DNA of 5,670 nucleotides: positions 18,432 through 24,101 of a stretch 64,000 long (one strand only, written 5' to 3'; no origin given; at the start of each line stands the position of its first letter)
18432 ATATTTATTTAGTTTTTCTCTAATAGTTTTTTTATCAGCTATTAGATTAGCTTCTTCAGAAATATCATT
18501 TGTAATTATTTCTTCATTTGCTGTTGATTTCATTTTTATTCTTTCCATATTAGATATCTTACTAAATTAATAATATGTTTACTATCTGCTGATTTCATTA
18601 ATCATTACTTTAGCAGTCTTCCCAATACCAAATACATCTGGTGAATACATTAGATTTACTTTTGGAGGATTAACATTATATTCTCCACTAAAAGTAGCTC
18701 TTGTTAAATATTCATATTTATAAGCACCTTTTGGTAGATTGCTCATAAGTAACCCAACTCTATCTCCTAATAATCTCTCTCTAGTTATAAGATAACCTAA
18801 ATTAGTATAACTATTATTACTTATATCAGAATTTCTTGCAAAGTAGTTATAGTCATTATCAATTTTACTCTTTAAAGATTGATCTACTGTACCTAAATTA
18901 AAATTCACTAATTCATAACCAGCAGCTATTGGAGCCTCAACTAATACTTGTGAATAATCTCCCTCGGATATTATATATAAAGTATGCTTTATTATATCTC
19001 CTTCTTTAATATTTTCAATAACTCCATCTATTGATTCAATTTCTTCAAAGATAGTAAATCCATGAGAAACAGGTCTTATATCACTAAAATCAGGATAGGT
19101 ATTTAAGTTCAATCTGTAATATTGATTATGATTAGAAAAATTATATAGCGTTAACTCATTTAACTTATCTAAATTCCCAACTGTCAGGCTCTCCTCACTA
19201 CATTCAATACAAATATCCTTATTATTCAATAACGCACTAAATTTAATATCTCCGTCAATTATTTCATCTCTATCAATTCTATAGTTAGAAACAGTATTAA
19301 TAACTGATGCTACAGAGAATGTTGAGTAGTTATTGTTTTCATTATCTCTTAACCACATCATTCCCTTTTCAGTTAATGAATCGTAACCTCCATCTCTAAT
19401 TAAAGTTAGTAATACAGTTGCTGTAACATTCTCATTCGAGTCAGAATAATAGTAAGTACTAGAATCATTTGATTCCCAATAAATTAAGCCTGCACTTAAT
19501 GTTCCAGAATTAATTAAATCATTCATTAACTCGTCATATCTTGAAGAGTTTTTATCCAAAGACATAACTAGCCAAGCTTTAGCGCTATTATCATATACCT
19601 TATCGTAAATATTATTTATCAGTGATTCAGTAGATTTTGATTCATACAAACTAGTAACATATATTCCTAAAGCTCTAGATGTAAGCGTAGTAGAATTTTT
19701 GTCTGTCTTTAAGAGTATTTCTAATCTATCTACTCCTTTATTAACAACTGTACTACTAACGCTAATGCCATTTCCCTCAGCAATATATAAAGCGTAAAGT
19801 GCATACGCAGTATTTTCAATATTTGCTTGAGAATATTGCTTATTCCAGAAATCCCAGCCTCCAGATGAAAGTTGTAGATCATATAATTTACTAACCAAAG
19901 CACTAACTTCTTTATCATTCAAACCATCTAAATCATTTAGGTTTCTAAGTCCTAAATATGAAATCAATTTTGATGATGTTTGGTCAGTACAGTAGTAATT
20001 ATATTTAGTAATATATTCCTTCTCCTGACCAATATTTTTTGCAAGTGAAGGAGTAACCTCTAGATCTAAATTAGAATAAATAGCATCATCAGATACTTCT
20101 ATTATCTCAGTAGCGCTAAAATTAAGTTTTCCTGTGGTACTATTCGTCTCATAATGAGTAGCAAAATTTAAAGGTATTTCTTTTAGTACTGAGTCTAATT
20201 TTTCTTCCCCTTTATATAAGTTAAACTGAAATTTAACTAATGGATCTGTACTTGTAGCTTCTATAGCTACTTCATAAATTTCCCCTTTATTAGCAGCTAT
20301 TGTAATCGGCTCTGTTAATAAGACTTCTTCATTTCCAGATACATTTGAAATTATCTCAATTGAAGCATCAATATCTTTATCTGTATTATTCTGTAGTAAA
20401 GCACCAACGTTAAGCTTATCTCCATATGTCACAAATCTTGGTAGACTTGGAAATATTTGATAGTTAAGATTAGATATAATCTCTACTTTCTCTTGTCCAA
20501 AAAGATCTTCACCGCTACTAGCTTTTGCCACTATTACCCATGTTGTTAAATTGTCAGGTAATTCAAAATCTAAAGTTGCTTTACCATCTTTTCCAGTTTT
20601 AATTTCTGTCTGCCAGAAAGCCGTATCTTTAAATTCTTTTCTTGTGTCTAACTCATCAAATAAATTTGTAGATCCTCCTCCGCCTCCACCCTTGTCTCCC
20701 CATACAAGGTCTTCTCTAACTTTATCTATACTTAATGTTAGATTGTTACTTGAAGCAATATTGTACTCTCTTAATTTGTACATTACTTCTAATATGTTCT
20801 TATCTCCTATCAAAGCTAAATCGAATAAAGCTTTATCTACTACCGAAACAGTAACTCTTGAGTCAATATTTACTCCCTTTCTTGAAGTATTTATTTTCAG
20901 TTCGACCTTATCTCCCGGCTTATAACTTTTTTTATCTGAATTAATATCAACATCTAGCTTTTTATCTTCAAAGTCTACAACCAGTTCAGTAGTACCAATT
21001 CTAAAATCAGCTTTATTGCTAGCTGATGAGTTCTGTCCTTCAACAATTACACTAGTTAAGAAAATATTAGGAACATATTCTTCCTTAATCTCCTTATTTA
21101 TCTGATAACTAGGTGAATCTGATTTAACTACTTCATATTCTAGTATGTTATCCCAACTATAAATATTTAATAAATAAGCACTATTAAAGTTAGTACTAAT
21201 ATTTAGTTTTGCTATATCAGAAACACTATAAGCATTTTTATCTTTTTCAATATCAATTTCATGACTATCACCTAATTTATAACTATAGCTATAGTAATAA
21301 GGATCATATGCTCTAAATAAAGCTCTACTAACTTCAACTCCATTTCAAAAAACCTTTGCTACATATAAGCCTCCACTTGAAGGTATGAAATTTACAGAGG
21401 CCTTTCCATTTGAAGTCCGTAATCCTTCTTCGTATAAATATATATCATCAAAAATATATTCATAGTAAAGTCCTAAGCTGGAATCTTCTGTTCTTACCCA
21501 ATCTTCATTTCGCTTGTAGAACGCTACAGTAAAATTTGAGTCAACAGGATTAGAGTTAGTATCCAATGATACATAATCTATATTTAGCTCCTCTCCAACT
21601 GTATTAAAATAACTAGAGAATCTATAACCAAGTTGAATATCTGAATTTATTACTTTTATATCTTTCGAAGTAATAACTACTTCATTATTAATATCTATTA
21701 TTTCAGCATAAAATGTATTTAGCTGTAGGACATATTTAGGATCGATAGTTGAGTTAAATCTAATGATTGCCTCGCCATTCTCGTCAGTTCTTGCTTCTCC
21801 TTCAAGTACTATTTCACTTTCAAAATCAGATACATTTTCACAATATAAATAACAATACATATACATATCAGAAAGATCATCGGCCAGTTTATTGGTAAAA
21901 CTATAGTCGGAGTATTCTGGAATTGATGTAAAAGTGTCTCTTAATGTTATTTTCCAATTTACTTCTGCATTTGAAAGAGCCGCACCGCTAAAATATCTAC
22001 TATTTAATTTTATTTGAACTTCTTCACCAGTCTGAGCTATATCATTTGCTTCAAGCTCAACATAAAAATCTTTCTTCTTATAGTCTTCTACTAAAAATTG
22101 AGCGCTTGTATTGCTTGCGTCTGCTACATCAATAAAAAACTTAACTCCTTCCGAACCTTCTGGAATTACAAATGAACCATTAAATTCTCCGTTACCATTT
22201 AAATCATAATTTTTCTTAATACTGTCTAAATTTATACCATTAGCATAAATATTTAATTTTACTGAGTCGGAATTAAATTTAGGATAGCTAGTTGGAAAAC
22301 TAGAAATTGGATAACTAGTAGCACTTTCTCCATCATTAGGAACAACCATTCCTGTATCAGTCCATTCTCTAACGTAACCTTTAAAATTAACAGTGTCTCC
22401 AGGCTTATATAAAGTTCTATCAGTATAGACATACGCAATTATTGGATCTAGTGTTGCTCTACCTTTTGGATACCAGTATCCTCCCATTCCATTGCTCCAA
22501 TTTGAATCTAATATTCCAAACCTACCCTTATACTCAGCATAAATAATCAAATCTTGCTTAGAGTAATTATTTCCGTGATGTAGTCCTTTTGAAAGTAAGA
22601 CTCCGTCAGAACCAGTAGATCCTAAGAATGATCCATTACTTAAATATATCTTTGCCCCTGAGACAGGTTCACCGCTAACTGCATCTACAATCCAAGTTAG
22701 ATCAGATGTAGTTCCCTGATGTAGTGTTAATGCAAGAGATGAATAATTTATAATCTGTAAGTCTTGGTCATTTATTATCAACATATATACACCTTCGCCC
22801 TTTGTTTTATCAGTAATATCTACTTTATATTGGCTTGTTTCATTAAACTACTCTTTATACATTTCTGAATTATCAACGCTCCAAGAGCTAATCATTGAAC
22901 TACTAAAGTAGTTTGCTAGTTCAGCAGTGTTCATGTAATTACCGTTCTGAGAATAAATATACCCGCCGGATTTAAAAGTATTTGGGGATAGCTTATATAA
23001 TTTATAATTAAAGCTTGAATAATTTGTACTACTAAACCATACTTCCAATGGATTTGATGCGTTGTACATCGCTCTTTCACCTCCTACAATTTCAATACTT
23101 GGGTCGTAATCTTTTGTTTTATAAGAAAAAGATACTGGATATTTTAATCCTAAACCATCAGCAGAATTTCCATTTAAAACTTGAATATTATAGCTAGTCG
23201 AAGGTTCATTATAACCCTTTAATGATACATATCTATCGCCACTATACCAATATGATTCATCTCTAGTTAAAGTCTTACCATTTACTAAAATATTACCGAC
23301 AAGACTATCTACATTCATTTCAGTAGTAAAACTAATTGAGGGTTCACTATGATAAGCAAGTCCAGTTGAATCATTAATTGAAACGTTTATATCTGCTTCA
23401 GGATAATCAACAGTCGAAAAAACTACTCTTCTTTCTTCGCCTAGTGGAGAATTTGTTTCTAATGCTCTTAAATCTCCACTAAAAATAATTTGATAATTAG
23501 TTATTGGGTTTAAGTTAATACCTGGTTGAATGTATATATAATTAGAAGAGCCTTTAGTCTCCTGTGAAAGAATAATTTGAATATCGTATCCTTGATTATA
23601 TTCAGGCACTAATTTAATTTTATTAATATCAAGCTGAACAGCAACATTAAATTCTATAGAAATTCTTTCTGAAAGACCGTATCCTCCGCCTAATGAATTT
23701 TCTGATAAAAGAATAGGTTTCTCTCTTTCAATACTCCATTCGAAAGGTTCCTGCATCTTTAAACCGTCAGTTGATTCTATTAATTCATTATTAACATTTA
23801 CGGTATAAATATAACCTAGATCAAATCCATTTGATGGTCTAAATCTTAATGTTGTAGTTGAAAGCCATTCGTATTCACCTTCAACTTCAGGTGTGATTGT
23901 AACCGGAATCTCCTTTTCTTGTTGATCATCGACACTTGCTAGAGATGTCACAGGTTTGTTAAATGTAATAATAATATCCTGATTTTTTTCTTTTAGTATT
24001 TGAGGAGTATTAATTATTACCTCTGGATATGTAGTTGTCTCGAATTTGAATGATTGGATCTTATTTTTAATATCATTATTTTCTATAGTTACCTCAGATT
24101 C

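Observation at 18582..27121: Giant membrane-anchored alpha-2-macroglobulin-like gene next to a class A PBP, mirroring the yfhM-pbpC linkage, with both genes disrupted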

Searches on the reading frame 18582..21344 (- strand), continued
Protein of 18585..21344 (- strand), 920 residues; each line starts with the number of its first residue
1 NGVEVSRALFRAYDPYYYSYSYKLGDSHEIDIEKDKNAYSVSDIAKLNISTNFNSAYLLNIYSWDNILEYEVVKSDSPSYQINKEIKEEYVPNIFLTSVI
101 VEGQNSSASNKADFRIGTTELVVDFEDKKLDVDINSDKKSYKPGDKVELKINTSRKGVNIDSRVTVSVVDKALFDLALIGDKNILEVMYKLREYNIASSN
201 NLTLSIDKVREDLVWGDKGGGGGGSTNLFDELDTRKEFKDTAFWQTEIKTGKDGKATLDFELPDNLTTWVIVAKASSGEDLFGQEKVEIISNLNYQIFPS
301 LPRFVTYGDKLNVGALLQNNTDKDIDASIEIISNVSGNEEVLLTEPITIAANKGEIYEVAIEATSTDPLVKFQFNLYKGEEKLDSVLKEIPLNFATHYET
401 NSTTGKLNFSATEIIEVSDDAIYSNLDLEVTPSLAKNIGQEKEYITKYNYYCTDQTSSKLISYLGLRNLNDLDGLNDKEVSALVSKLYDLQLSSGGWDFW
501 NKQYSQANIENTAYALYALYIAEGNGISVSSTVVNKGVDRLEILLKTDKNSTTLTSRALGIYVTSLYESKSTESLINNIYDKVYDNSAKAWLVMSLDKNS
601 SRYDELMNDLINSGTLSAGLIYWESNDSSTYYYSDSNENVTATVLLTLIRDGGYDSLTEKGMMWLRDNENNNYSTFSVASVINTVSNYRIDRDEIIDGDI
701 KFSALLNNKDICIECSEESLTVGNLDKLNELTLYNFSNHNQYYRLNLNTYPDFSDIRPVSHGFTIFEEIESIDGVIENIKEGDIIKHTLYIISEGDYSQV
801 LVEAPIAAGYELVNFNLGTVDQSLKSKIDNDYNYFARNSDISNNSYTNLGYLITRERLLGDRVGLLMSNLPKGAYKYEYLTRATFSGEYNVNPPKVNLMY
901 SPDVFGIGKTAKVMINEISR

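Call 65: find_encoding_contigs(protein=P0050, flank=10000, max_places=4)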
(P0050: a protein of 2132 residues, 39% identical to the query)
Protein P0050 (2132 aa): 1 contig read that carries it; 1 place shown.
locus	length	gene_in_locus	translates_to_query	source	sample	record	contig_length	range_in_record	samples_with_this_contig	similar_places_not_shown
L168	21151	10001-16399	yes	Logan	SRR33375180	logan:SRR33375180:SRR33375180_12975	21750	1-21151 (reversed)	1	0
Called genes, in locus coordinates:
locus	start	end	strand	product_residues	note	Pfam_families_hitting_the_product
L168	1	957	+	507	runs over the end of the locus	PF01743:PolyA_pol, PF12627:PolyA_pol_RNAbd, PF01966:HD, PF13735:tRNA_NucTran2_2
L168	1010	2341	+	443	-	-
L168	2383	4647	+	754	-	PF00932:LTD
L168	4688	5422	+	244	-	-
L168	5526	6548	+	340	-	-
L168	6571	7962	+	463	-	PF01425:Amidase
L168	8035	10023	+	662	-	PF00912:Transgly, PF00905:Transpeptidase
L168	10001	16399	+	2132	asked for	PF13205:Big_5 (faint), PF01835:MG2 (faint), PF07703:A2M_BRD, PF00207:A2M, PF17973:bMG10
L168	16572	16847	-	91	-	-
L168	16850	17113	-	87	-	-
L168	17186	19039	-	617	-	-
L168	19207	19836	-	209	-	-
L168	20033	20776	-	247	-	PF01734:Patatin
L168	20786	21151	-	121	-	?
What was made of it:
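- Intact PBP (662 aa) then A2M (2132 aa), overlapping by 23 nt, in L168 (call 65).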

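Call 81: predict_structure(alignment_id=A3)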
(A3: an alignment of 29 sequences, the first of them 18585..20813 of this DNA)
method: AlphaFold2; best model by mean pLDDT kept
length: 743 residues; sequences in the alignment: 29
mean_pLDDT: 79.5   pTM: 0.66
mean pLDDT of the five models: 79.5, 77.6, 77.4, 75.9, 74.0
residues with pLDDT >= 90: 262; 70-90: 317; 50-70: 92; < 50: 72
segments of 3 or more residues with pLDDT < 50: 1-50, 451-454, 640-643, 656-667
pLDDT, mean of each block of 10 residues (from residue 1): 37 34 35 31 29 62 69 82 72 81 81 84 90 91 93 87 84 91 87 89 89 78 83 92 83 86 70 81 90 66 91 92 70 93 94 96 93 78 94 85 87 93 92 92 83 57 93 89 91 71 91 80 90 88 86 93 89 74 90 72 88 88 87 77 56 52 47 68 84 83 91 91 74 89 60
secondary structure, 60 per line:
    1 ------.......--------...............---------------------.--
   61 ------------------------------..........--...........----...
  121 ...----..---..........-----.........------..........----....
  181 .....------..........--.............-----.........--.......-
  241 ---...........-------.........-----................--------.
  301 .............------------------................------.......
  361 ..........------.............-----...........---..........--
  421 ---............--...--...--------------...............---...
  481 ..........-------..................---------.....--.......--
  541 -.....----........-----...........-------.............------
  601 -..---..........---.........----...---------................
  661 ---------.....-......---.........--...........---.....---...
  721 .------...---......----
elements in order (helices of 4 or more, strands of 3 or more residues): H7-13 H22-36 E91-100 E103-113 E118-123 E133-142 E148-156 E163-172 E177-185 E192-201 E204-216 E222-230 E233-239 E244-254 H262-270 H276-291 H300-313 H332-347 H354-370 H377-389 H395-405 H409-418 H424-435 E438-440 E443-445 H460-474 H478-490 H498-515 E525-529 E532-538 E542-546 E551-558 E564-574 E582-594 E607-616 E620-628 E633-635 H645-660 E676-681 E685-693 E696-706 E710-714 E718-721 E728-730 E734-739
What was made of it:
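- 19269..20030 (-): Thioester-domain (TED) region, all-helical in the model. AlphaFold model with mean pLDDT 79.5; helices at residues 262-515 of the 743-aa fragment (call 81).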

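Call 83: fold_search(model_id=the predicted structure, library=pdb)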
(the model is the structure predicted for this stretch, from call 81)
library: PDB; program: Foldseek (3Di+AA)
matches with E <= 10: 1871; with E <= 0.001: 199
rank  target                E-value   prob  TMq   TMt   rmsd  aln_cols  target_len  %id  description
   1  4u48                  2.6e-36  1.00  0.54  0.30   8.9       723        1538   17  Crystal structure of Salmonella alpha-2-macroglobulin (released 2014-09-17)
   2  4u4j                  3.2e-35  1.00  0.55  0.30   8.7       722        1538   18  Crystal structure of Salmonella alpha-2-macroglobulin mutant Y1175G (released 2014-09-17)
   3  5a42                  1.4e-34  1.00  0.56  0.29   8.4       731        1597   17  Cryo-EM single particle 3D reconstruction of the native conformation of E. coli alpha-2-macroglobulin (ECAM) (released 2015-07-29)
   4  4ziu                  1.8e-33  1.00  0.54  0.61   7.6       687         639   17  Crystal structure of native alpha-2-macroglobulin from Escherichia coli spanning the residues from domain MG7 to the C-t (released 2015-06-10)
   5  4ziq                  9.8e-33  1.00  0.35  0.20  15.9       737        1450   18  Crystal structure of trypsin activated alpha-2-macroglobulin from Escherichia coli. (released 2015-06-10)
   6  9u61_D                1.9e-32  1.00  0.55  0.44  14.5       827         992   12  CP/MBL pathways C3 convertase C4b2a and C3 complex (released 2026-01-14)
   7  9u62_D                2.4e-32  1.00  0.55  0.44  14.3       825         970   13  AP pathways C3 convertase C3bBbP and C3 complex (released 2026-01-14)
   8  7zgj_B                5.3e-32  1.00  0.54  0.44  13.0       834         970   12  Trypanosoma brucei gambiense ISG65 in complex with human complement component C3 (released 2023-04-05)
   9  8cem_A                1.0e-31  1.00  0.55  0.44  12.7       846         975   13  Structure of bovine native C3, re-refinement (released 2023-04-05)
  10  8cem_B                1.1e-31  1.00  0.55  0.44  12.3       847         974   13  Structure of bovine native C3, re-refinement (released 2023-04-05)
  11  4rtd                  1.9e-31  1.00  0.36  0.26  15.2       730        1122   18  Escherichia coli alpha-2-macroglobulin activated by porcine elastase (released 2015-07-15)
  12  9qk2_G                4.5e-31  1.00  0.57  0.45  14.0       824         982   13  Structure of the Complement classical and lectin pathway C3 convertase in complex with substrate C3 (released 2025-12-24)
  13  7op0_A                1.1e-30  1.00  0.56  0.45  12.5       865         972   11  Crystal structure of complement C5 in complex with chemically synthesized K92 knob domain. (released 2022-04-06)
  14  7ad6_A                1.2e-30  1.00  0.56  0.45  12.0       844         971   11  Crystal structure of human complement C5 in complex with the K92 bovine knob domain peptide. (released 2021-03-10)
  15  2a73_B                8.3e-30  1.00  0.58  0.46   9.2       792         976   12  Human Complement Component C3 (released 2005-09-27)
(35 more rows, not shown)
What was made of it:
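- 19269..20030 (-): The best Foldseek matches are 4u48, 5a42 and 4ziu (call 83).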

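Call 87: find_encoding_contigs(protein=P0051, flank=6000, max_places=3)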
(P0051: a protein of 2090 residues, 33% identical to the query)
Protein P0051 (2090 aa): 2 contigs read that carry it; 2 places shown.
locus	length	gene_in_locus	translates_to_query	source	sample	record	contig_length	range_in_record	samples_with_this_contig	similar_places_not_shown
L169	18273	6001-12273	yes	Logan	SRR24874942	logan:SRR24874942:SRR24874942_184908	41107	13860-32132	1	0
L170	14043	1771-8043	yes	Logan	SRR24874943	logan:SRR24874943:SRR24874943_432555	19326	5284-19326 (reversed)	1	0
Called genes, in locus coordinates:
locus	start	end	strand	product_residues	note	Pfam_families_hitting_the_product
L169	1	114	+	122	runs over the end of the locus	PF00903:Glyoxalase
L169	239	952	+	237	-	-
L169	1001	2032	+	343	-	PF02518:HATPase_c, PF14501:HATPase_c_5 (weak)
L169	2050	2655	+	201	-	PF12917:YfbR-like, PF13023:HD_3, PF01966:HD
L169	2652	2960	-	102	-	PF02452:PemK_toxin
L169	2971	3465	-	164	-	-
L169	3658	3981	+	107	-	-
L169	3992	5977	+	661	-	PF00912:Transgly, PF00905:Transpeptidase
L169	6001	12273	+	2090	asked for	PF13205:Big_5, PF01835:MG2 (weak), PF07703:A2M_BRD, PF00207:A2M, PF17973:bMG10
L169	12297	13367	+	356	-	PF01791:DeoC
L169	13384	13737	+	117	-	PF08818:DUF1801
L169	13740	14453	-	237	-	PF06445:GyrI-like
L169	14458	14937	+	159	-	-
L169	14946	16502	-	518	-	-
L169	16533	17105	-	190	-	-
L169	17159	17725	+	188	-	PF00440:TetR_N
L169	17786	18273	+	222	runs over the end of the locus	-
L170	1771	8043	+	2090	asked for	PF13205:Big_5, PF01835:MG2 (weak), PF07703:A2M_BRD, PF00207:A2M, PF17973:bMG10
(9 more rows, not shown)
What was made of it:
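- Intact PBP (661 aa) then A2M (2090 aa) in L169 (call 87).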

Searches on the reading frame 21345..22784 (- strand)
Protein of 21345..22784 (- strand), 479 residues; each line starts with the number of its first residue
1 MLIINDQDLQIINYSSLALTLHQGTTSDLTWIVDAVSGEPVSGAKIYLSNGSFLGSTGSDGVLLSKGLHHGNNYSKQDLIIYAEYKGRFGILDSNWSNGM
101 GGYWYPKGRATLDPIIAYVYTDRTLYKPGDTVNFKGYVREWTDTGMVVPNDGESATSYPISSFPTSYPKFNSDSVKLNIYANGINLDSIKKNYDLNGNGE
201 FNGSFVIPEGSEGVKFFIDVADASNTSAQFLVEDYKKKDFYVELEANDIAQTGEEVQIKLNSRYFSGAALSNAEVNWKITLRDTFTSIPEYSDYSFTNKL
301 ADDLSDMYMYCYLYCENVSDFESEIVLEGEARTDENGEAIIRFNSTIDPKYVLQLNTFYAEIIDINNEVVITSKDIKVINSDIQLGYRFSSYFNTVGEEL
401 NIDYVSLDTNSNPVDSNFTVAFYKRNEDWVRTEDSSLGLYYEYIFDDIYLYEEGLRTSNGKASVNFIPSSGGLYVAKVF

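Call 9: search_protein_families(library=pfam, proteins=[window:21345-22784:-], max_evalue=0.01)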
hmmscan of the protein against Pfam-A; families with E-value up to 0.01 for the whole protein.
window:21345-22784:- (479 aa): 3 families
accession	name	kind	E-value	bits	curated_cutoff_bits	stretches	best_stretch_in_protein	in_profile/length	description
PF01835.25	MG2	-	5.1e-09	36.8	32.8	1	117-220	2-80/96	MG2 domain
PF11974.14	bMG3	-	0.0014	19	34.9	0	15-100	2-91/103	Bacterial alpha-2-macroglobulin MG3 domain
PF17972.7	bMG5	-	0.0023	18.8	26.5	1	246-303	11-67/127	Bacterial Alpha-2-macroglobulin MG5 domain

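Call 50: search_protein_families(library=ncbifam, proteins=[window:21348-22784:-], max_evalue=0.001)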
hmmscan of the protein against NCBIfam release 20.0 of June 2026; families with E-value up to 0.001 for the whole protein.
window:21348-22784:- (479 aa): 0 families

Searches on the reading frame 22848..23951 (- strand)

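Call 9: search_protein_families(library=pfam, proteins=[window:22848-23951:-], max_evalue=0.01)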
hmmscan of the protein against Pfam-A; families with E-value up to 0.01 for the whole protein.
window:22848-23951:- (367 aa): 2 families
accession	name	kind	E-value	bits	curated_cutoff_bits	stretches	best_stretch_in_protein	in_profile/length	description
PF13205.12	Big_5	-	6.7e-13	49.7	23.6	1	95-180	23-105/105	Bacterial Ig-like domain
PF17964.7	Big_10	-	8.5e-05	23.3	22.9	1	12-51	117-156/164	Bacterial Ig domain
